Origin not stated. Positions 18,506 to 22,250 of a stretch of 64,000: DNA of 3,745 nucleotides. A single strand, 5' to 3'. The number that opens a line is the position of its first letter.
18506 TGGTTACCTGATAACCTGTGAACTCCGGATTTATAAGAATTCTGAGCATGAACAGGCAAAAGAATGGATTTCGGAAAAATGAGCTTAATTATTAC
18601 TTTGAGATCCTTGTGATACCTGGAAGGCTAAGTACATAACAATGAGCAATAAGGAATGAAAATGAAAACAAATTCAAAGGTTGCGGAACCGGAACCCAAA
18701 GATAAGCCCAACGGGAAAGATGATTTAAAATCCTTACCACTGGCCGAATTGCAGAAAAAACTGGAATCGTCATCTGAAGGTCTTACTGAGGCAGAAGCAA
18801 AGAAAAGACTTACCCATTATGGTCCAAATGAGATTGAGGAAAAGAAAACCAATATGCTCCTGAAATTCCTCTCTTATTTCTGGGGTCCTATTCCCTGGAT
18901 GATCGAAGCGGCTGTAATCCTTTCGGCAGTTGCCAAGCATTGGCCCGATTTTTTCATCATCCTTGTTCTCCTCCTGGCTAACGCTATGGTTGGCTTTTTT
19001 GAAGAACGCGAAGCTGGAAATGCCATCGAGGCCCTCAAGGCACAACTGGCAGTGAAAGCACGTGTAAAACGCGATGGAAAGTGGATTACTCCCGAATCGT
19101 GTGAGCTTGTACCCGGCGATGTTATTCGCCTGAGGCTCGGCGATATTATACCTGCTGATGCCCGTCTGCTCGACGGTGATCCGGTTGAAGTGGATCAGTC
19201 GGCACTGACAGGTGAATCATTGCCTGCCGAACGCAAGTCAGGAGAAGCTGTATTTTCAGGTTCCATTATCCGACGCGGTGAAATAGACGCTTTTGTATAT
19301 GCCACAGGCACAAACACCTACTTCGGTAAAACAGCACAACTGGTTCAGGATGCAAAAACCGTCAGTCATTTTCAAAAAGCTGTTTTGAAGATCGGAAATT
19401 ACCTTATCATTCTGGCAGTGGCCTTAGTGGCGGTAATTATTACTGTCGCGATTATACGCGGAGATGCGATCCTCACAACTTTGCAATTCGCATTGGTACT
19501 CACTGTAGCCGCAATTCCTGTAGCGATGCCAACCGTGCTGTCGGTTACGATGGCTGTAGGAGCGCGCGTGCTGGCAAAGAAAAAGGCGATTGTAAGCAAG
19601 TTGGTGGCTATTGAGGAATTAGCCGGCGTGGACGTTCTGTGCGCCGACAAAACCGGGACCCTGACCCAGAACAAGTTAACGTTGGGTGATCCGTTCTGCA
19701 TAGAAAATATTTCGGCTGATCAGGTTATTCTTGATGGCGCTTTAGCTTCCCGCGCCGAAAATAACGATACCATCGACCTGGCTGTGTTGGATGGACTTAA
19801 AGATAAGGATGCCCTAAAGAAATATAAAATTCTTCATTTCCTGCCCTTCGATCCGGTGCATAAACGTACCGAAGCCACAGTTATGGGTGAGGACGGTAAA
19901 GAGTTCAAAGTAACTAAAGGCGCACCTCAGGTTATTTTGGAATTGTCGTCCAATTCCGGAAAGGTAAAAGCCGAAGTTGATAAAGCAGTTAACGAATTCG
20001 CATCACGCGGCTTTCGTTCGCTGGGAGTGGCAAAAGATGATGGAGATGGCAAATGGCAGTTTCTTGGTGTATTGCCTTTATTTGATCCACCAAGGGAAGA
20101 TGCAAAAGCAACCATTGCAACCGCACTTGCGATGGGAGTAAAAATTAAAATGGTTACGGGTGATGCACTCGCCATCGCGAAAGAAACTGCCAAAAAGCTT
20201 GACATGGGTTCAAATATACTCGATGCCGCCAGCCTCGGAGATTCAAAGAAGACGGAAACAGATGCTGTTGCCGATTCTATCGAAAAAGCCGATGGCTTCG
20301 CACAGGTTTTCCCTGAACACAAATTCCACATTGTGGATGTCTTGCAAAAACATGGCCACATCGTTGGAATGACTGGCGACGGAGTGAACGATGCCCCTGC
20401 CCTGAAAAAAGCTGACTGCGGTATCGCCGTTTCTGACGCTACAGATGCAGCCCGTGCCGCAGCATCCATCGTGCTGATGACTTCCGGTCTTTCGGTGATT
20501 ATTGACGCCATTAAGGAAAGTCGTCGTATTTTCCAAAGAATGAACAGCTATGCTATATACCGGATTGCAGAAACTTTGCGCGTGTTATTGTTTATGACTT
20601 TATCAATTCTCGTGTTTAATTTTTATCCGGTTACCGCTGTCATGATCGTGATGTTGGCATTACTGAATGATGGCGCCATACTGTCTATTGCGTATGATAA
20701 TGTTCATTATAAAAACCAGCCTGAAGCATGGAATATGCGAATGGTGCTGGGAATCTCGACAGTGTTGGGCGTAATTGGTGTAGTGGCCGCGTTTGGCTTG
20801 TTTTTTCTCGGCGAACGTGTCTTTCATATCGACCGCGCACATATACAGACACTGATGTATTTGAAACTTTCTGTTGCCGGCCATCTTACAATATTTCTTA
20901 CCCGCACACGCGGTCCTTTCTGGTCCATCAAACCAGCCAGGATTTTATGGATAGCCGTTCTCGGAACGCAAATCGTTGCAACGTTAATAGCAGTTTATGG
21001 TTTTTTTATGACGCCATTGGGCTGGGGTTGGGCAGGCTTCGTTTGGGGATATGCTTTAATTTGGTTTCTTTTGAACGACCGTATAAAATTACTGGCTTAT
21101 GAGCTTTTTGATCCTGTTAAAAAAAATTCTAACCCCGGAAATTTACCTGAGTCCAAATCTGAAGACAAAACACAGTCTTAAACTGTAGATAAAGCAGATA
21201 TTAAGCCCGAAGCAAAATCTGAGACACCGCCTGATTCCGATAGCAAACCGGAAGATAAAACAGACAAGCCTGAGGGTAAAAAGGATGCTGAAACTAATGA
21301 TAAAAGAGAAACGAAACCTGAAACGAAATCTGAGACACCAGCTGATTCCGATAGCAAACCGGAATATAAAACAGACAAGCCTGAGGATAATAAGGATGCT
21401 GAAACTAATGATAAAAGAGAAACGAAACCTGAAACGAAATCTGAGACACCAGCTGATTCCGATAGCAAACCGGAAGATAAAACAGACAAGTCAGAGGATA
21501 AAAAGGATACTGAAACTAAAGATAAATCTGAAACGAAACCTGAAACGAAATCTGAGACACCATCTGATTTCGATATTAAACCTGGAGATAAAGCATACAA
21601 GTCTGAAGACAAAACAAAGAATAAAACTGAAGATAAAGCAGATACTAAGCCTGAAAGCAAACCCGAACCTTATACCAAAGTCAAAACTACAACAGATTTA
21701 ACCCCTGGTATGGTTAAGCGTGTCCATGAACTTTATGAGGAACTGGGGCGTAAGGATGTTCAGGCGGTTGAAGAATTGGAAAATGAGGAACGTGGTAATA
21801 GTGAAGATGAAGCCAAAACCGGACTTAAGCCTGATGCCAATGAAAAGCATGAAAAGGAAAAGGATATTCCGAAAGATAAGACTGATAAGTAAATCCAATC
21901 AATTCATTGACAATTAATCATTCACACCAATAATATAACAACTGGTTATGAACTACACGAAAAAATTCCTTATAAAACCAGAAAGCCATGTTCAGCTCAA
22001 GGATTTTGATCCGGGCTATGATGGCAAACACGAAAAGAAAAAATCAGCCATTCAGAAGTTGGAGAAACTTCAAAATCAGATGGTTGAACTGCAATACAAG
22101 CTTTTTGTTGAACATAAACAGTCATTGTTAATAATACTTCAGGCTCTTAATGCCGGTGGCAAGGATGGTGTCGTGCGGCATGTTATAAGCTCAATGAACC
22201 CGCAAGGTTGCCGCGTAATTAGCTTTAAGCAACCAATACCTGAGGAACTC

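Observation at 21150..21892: H+-ATPase stop codon lies inside a coding repeat and is followed by 237 open in-frame codons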

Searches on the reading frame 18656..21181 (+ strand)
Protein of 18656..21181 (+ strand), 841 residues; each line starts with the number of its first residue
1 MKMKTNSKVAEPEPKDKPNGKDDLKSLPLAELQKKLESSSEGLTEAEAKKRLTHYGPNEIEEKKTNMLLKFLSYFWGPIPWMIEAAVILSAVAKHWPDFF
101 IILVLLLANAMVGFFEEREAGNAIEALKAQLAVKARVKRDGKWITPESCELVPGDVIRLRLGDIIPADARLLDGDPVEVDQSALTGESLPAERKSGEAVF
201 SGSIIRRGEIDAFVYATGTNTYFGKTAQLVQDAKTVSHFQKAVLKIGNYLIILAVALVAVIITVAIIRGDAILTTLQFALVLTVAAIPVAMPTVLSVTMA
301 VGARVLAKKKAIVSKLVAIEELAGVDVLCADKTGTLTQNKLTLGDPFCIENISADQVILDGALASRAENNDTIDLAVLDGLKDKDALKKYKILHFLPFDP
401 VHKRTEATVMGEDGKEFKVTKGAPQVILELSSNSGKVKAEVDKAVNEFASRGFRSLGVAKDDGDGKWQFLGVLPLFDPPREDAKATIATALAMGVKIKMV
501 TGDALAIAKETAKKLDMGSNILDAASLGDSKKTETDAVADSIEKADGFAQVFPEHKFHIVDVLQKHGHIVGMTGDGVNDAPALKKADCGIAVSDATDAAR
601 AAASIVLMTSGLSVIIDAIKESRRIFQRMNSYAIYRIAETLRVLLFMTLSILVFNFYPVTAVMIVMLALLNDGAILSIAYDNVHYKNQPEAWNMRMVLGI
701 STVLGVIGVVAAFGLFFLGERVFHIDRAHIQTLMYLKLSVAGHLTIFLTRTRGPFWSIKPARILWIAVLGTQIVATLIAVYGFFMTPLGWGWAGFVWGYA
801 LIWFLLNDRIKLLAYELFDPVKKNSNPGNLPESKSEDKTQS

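Call 7: search_protein_families(library=pfam, proteins=[window:18656-21178:+], max_evalue=0.01)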
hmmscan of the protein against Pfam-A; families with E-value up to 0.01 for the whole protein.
window:18656-21178:+ (841 aa): 5 families
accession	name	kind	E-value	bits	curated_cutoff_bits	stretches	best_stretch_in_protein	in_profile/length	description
PF00122.25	E1-E2_ATPase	-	9.9e-50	169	28.1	1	132-309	4-181/181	E1-E2 ATPase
PF00690.31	Cation_ATPase_N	-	1.8e-17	63.2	20.4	1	26-90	3-69/69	Cation transporter/ATPase, N-terminus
PF00702.32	Hydrolase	-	9.6e-14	52.6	26.4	1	326-587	2-191/191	haloacid dehalogenase-like hydrolase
PF13246.12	Cation_ATPase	-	0.00087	19.7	21.7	1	363-432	28-89/91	Cation transport ATPase (P-type)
PF08282.18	Hydrolase_3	-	0.0031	17.7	20.9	1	573-609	209-245/255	haloacid dehalogenase-like hydrolase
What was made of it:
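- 18656..21181 (+): P3A plasma-membrane-type H+-ATPase ORF as it stands (841 aa), ending only 19 residues after the conserved '..............' that follows the last membrane helix. Pfam Cation_ATPase_N, E1-E2_ATPase and Hydrolase (call 7).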

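Call 11: find_encoding_contigs(protein=window:18656-21181:+, flank=4000, max_places=6)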
Protein window:18656-21181:+ (841 aa): no gene with exactly this product is on record in the collection.
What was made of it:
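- Tried and rejected: It is not on record (call 11).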

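Call 24: search_protein_families(library=ncbifam, proteins=[window:18656-21178:+], max_evalue=0.001)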
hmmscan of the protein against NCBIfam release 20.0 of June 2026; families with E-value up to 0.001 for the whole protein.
window:18656-21178:+ (841 aa): 20 families
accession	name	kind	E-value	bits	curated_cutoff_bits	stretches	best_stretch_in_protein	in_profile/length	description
TIGR01647.1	ATPase-IIIA_H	equivalog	0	1072.1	615.5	1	42-781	1-755/755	plasma-membrane proton-efflux P-type ATPase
TIGR01522.1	ATPase-IIA2_Ca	equivalog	2.6e-103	346.4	798.3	1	26-674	6-695/854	calcium-transporting P-type ATPase, PMR1-type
TIGR01524.1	ATPase-IIIB_Mg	equivalog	2.8e-103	346.4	610.75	1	30-747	21-784/867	magnesium-translocating P-type ATPase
NF011702.0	PRK15122.1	subfamily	2.9e-90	303.5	975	2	199-755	247-836/907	magnesium-translocating P-type ATPase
TIGR01494.1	ATPase_P-type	subfamily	1.8e-88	297.1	62.3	3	102-366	2-251/478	HAD-IC family P-type ATPase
TIGR01116.1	ATPase-IIA1_Ca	equivalog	5.7e-82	276.1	703.4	2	82-345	13-285/799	calcium-translocating P-type ATPase, SERCA-type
TIGR01525.1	ATPase-IB_hvy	subfamily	4.7e-76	256.8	346.25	2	85-517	7-426/560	heavy metal translocating P-type ATPase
TIGR01517.1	ATPase-IIB_Ca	equivalog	3.7e-65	220.6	507.05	1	32-672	44-732/882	calcium-translocating P-type ATPase, PMCA-type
TIGR01523.1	ATPase-IID_K-Na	equivalog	8.8e-65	218.9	645.05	3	383-650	476-775/997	potassium/sodium efflux P-type ATPase, fungal-type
TIGR01657.1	P-ATPase-V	hypoth_equivalog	3.3e-59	200.4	618.25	3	35-356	132-476/1055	ATP13A2 family polyamine export P-type ATPase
TIGR01106.1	ATPase-IIC_X-K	subfamily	3.1e-58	197.5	946.1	2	25-347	18-366/997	Na,H/K antiporter P-type ATPase subunit alpha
TIGR01512.1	ATPase-IB2_Cd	subfamily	1.5e-52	178.9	313.5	2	84-344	6-253/494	cadmium family heavy metal-translocating P-type ATPase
TIGR01511.1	ATPase-IB1_Cu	subfamily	2.2e-50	172.1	397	2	85-385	30-316/542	copper-translocating P-type ATPase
TIGR01497.1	kdpB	equivalog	3.5e-42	144.4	527.9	2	104-513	76-481/675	potassium-transporting ATPase subunit KdpB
NF008262.1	PRK11033.1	equivalog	2.2e-37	128.9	1005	2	101-517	201-598/731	zinc/cadmium/mercury/lead-transporting ATPase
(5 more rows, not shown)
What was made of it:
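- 18656..21181 (+): NCBIfam TIGR01647 equivalog, 1072 bits against a cut-off of 615.5 (call 24).
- On P3A plasma-membrane proton-efflux P-type ATPase (TIGR01647): 1072.1 bits against a cut-off of 615.5, model positions 1-755 of 755 (call 24).
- Closest known: Plant. Same: Same pump subfamily (TIGR01647 equivalog, call 24).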

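Call 34: find_homologous_proteins(query=window:18656-21178:+, max_evalue=1e-100)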
Query window:18656-21178:+ (841 aa): 8000 proteins with E <= 1e-100 among 8000 candidates; the best 120 are listed.
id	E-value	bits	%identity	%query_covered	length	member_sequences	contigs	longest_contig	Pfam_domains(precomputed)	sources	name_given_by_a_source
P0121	0.0e+0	1850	100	100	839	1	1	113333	PF00702.33,PF00690.32,PF00122.26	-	-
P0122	0.0e+0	1718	78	98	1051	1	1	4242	PF00702.33,PF08282.19,PF00690.32,PF00122.26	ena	-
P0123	0.0e+0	1630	89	98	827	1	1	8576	PF00702.33,PF00690.32,PF00122.26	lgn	-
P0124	0.0e+0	1623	89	98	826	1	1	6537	PF00702.33,PF00690.32,PF00122.26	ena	-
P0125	0.0e+0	1620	88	99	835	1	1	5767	PF00702.33,PF00690.32,PF00122.26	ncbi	-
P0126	0.0e+0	1616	87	99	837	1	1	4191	PF00702.33,PF00690.32,PF00122.26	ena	-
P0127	0.0e+0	1615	87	99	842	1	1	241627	PF00702.33,PF00690.32,PF00122.26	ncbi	-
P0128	0.0e+0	1604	88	98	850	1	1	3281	PF00702.33,PF00690.32,PF00122.26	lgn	-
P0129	0.0e+0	1603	89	96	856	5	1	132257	PF00702.33,PF00690.32,PF11154.14,PF00122.26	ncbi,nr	ncbi:MAG: plasma-membrane proton-efflux P-type ATPase [Prolixibacteraceae bacterium]|nr:plasma-membr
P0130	0.0e+0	1601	87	98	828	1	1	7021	PF00702.33,PF00690.32,PF00122.26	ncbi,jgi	-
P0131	0.0e+0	1600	88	98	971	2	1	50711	PF00702.33,PF00690.32,PF11154.14,PF00122.26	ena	-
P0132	0.0e+0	1599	89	97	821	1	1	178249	PF00702.33,PF00690.32,PF00122.26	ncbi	-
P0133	0.0e+0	1599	88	98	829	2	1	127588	PF00702.33,PF00690.32,PF00122.26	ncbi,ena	-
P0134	0.0e+0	1598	88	98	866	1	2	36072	PF00702.33,PF00690.32,PF11154.14,PF00122.26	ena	-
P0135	0.0e+0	1594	87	99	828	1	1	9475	PF00702.33,PF00690.32,PF00122.26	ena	-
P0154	0.0e+0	1583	87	97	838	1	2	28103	PF00702.33,PF00690.32,PF00122.26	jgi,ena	-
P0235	0.0e+0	1568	86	98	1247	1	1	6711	PF00702.33,PF00690.32,PF11154.14,PF00122.26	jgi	jgi:H+-transporting ATPase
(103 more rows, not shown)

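Call 54: predict_structure(alignment_id=A3)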
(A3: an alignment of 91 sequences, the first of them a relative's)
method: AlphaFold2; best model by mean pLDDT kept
length: 933 residues; sequences in the alignment: 91
mean_pLDDT: 40.2   pTM: 0.24
mean pLDDT of the five models: 40.2, 37.1, 36.2, 36.0, 35.5
residues with pLDDT >= 90: 0; 70-90: 1; 50-70: 224; < 50: 708
segments of 3 or more residues with pLDDT < 50: 1-63, 72-79, 116-241, 266-270, 283-407, 411-432, 437-479, 525-530, 571-635, 645-706, 721-724, 727-753, 770-774, 776-782, 784-789, 815-906, 919-933
pLDDT, mean of each block of 10 residues (from residue 1): 29 30 39 34 38 27 50 49 56 59 62 49 35 28 27 23 24 26 28 24 23 24 26 36 54 62 53 50 44 38 32 27 23 22 34 40 30 28 41 34 41 34 32 46 36 30 38 44 52 59 62 63 49 62 61 59 55 39 26 28 30 33 35 47 49 44 44 38 37 45 49 51 47 43 41 51 52 46 45 60 66 47 28 29 23 23 25 26 38 41 48 52 32 38
secondary structure, 60 per line:
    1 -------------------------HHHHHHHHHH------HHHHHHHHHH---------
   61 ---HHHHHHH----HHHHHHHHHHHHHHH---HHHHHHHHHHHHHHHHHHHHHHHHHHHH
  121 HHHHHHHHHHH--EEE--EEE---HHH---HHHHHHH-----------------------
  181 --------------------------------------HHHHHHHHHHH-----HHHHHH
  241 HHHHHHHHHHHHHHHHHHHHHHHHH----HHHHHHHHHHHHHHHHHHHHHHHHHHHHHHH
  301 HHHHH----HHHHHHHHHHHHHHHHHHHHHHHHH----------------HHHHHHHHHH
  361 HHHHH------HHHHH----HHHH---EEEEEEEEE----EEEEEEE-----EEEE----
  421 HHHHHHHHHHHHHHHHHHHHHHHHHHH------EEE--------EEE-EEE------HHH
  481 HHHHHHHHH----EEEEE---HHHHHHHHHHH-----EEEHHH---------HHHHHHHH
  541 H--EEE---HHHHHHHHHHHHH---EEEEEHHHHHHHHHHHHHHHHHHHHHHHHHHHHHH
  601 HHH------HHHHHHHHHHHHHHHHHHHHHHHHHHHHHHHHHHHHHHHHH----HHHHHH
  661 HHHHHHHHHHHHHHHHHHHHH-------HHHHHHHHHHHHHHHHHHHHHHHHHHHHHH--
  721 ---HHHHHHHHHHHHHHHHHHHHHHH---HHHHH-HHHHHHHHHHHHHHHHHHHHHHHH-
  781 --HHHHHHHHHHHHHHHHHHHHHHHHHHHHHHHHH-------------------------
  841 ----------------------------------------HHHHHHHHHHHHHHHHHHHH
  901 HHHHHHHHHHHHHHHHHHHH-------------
elements in order (helices of 4 or more, strands of 3 or more residues): H26-35 H42-51 H64-70 H75-89 H93-131 E134-136 E139-141 H151-157 H219-229 H235-265 H270-305 H310-334 H351-365 H372-376 H381-384 E388-396 E401-407 E413-416 H421-447 E454-456 E465-467 E469-471 H478-489 E494-498 H502-512 E518-520 H533-541 E544-546 H550-562 E566-570 H571-603 H610-650 H655-681 H689-718 H724-746 H750-754 H756-779 H783-815 H881-920
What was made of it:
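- On Eukaryotic P3A R domain (autoinhibitory tail): The AlphaFold2 full-length model was unusable (pLDDT 40, call 54).
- The full-length AlphaFold2 model failed (mean pLDDT 40, call 54), so no docking of the tail on the pump could be examined.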

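Call 64: find_encoding_contigs(protein=P0125, flank=1500, max_places=2)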
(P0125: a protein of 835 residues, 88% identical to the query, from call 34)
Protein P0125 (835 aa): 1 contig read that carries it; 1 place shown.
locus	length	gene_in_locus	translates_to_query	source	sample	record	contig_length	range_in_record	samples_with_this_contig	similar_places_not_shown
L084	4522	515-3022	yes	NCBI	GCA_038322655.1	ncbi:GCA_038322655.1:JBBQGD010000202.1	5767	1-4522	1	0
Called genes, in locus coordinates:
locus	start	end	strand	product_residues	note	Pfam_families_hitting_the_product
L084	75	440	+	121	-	PF11964:SpoIIAA-like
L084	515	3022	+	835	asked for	PF00690:Cation_ATPase_N, PF00122:E1-E2_ATPase, PF00702:Hydrolase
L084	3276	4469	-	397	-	PF22422:MGH1-like_GH (faint), PF12899:Glyco_hydro_100, PF06202:GDE_C (weak)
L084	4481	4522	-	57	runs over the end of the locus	-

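Call 65: find_encoding_contigs(protein=P0154, flank=1500, max_places=2)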
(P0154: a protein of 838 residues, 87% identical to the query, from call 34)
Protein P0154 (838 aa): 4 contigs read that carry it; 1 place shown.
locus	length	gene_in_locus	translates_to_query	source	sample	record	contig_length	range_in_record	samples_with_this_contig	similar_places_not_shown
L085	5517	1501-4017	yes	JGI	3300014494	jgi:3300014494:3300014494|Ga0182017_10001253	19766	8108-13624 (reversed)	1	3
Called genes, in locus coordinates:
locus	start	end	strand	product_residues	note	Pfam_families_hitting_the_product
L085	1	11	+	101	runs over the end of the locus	PF02922:CBM_48, PF16561:AMPK1_CBM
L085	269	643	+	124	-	PF11964:SpoIIAA-like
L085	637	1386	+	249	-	PF03976:PPK2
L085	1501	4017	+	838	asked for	PF00690:Cation_ATPase_N, PF00122:E1-E2_ATPase, PF00702:Hydrolase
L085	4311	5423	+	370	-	PF09411:PagL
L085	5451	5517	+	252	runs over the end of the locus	PF10988:DUF2807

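Call 66: find_encoding_contigs(protein=P0127, flank=1500, max_places=2)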
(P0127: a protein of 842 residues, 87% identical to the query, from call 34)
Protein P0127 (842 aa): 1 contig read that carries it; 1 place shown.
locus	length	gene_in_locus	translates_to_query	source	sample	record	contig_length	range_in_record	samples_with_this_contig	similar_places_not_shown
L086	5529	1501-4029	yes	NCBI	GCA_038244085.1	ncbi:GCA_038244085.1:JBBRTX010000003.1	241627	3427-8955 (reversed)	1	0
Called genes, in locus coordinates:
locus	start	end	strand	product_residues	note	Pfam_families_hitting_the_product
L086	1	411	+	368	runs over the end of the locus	PF04041:Glyco_hydro_130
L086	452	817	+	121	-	PF11964:SpoIIAA-like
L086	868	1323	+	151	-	PF00034:Cytochrom_C (weak), PF13442:Cytochrome_CBB3 (weak)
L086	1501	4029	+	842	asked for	PF00690:Cation_ATPase_N, PF00122:E1-E2_ATPase, PF00702:Hydrolase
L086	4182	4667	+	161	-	-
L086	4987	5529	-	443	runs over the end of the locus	PF10805:DUF2730 (faint), PF10145:PhageMin_Tail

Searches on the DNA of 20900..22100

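Call 62: search_rna_families(source=window, start=20900, end=22100, threshold=evalue, max_evalue=1)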
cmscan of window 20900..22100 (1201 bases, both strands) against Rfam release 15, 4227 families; matches with E-value up to 1: 0.
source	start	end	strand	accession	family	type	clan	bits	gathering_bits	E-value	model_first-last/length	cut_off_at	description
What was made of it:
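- On Programmed stop-codon read-through: No Rfam match (call 62).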
